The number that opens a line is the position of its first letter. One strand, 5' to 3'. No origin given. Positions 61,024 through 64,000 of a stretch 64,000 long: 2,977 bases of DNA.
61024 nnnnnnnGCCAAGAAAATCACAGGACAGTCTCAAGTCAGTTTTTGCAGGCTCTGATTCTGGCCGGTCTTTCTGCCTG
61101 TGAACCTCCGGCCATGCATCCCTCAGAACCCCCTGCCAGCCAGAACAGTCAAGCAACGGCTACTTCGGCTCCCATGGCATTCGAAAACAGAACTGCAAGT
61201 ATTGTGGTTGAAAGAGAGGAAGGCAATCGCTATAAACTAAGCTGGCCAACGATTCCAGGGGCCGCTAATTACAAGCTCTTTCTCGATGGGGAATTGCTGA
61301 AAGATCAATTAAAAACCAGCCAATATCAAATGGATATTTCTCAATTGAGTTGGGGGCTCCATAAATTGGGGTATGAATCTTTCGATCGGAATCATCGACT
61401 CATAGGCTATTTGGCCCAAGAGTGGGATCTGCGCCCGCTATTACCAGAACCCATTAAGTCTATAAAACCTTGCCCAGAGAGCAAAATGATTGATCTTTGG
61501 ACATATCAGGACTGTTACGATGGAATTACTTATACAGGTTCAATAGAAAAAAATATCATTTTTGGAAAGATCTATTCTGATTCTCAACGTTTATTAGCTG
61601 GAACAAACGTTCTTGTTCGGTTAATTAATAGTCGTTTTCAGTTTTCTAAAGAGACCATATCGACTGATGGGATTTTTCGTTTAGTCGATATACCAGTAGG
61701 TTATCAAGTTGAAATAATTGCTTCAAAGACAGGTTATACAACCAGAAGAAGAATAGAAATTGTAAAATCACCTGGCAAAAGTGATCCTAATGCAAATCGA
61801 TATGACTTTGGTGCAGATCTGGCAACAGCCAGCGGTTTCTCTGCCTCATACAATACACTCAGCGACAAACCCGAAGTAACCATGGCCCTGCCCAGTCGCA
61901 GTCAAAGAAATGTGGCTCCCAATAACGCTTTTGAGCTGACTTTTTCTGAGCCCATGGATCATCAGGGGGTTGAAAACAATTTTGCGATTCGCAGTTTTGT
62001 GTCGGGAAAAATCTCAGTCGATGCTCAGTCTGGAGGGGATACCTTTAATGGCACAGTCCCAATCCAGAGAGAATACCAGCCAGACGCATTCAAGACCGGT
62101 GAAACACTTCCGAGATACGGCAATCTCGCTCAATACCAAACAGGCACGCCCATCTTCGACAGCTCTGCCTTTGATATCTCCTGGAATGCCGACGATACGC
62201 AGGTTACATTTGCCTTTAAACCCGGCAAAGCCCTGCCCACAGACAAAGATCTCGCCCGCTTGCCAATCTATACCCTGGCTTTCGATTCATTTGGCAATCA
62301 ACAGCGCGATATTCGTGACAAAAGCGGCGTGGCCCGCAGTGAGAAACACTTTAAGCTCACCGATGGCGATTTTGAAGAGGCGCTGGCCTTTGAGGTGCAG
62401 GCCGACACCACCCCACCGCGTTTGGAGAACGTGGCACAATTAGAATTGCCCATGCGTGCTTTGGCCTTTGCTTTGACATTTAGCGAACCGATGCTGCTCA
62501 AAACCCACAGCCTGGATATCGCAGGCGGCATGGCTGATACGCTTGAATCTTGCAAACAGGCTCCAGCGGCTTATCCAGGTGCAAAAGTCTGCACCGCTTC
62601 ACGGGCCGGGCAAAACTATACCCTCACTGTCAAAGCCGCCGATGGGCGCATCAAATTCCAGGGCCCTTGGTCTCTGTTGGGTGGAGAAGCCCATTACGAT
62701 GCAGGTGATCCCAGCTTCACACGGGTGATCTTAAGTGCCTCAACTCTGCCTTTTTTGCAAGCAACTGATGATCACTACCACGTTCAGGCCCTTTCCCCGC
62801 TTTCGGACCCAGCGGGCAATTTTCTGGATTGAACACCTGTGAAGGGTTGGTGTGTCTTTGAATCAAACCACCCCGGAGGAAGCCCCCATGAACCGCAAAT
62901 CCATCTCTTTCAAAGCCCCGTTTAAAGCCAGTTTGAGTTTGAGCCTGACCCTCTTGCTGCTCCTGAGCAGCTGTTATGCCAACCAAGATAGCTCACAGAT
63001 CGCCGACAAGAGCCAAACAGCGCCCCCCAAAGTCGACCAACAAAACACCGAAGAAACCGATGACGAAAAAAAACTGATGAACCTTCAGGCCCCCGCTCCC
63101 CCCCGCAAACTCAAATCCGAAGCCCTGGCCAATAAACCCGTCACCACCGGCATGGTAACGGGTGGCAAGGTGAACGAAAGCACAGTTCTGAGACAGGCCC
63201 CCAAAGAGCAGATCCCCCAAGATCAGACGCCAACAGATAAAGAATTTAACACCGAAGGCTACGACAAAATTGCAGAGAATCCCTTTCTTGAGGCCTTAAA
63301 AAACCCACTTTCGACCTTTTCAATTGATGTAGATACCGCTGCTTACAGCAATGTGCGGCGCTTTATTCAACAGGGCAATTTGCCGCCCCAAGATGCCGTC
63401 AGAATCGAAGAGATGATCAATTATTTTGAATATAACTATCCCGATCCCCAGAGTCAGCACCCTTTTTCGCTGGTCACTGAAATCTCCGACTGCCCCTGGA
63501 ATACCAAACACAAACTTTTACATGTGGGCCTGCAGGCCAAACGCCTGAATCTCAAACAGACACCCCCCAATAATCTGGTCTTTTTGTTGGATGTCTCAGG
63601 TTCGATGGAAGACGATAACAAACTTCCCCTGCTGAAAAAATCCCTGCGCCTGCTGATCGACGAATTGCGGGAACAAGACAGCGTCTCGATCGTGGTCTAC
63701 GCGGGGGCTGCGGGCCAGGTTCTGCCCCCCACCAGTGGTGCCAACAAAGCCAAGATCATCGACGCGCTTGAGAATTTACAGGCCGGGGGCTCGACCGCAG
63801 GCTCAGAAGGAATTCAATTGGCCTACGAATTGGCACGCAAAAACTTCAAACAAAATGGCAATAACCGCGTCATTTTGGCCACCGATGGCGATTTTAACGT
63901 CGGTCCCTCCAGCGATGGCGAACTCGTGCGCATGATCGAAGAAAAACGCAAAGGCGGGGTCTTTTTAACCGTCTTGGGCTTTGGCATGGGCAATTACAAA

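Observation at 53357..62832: Translationally coupled array of five paralogous lipoproteins (A-B-A'-B'-A'') sharing a conserved C-terminal domain of unknown family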

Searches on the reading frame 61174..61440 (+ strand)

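Call 42: search_protein_families(library=pfam, proteins=[window:61174-61440:+], max_evalue=10)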
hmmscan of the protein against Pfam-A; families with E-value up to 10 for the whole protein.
seq(89 aa): 1 family
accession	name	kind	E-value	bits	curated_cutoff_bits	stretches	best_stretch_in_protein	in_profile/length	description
PF23986.1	Pam3_gp59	-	0.066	14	27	1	46-86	28-66/76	Phage Pam3 gp59 related protein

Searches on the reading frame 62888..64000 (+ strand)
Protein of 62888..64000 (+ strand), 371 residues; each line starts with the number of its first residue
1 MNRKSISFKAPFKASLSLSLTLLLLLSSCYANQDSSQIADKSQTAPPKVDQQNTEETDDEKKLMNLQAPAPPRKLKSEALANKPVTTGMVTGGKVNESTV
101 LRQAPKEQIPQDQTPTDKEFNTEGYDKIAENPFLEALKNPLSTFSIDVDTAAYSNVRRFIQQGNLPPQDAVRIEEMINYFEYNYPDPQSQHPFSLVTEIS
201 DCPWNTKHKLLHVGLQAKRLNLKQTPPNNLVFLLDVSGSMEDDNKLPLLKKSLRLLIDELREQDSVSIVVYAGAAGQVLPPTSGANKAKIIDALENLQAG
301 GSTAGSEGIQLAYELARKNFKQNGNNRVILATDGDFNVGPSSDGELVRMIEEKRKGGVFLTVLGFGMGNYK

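Call 7: search_protein_families(library=ncbifam, proteins=[window:62888-64000:+], max_evalue=0.1)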
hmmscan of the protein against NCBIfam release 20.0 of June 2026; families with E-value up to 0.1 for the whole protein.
window:62888-64000:+ (371 aa): 8 families
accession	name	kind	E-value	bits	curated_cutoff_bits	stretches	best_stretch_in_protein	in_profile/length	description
TIGR02442.1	Cob-chelat-sub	hypoth_equivalog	6.5e-13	48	779.45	1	226-345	471-591/641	putative cobaltochelatase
NF009943.0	PRK13406.1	equivalog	2.9e-09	36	571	1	222-341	396-514/585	magnesium chelatase subunit D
TIGR02031.1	BchD-ChlD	equivalog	4.6e-09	35.5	499.55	1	216-339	414-535/608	magnesium chelatase ATPase subunit D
TIGR03788.1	marine_srt_targ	equivalog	4.1e-08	32.1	551.65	1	223-353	267-394/629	marine proteobacterial sortase target protein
TIGR00868.1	hCaCC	subfamily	1.7e-05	22.8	900.85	1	231-338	308-418/863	calcium-activated chloride channel protein 1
NF047508.1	VWA_BatA_Lepto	exception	2.2e-05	23.6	380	1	229-339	90-205/315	VWA domain-containing protein BatA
NF010238.0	PRK13685.1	subfamily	8.4e-05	21.8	432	1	230-314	99-185/335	hypothetical protein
NF002750.0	PRK02793.1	equivalog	0.062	13.5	103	0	245-269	37-61/72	phi X174 lysis protein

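Call 8: search_protein_families(library=pfam, proteins=[window:62888-64000:+], max_evalue=0.001)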
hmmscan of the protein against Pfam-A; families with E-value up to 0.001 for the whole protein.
window:62888-64000:+ (371 aa): 3 families
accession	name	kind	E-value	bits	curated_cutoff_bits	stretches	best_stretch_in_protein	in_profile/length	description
PF12450.13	vWF_A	-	2.2e-43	146.6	25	1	120-212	2-94/94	von Willebrand factor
PF00092.34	VWA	-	1.7e-16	61.4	23.8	1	229-367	1-141/174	von Willebrand factor type A domain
PF13519.12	VWA_2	-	7.1e-16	59.2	27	1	230-334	1-106/107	von Willebrand factor type A domain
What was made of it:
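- Checked: A YfbK-type vWA gene follows, starting at 62888 (vWF_A E 2e-43, VWA E 2e-16; call 8).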
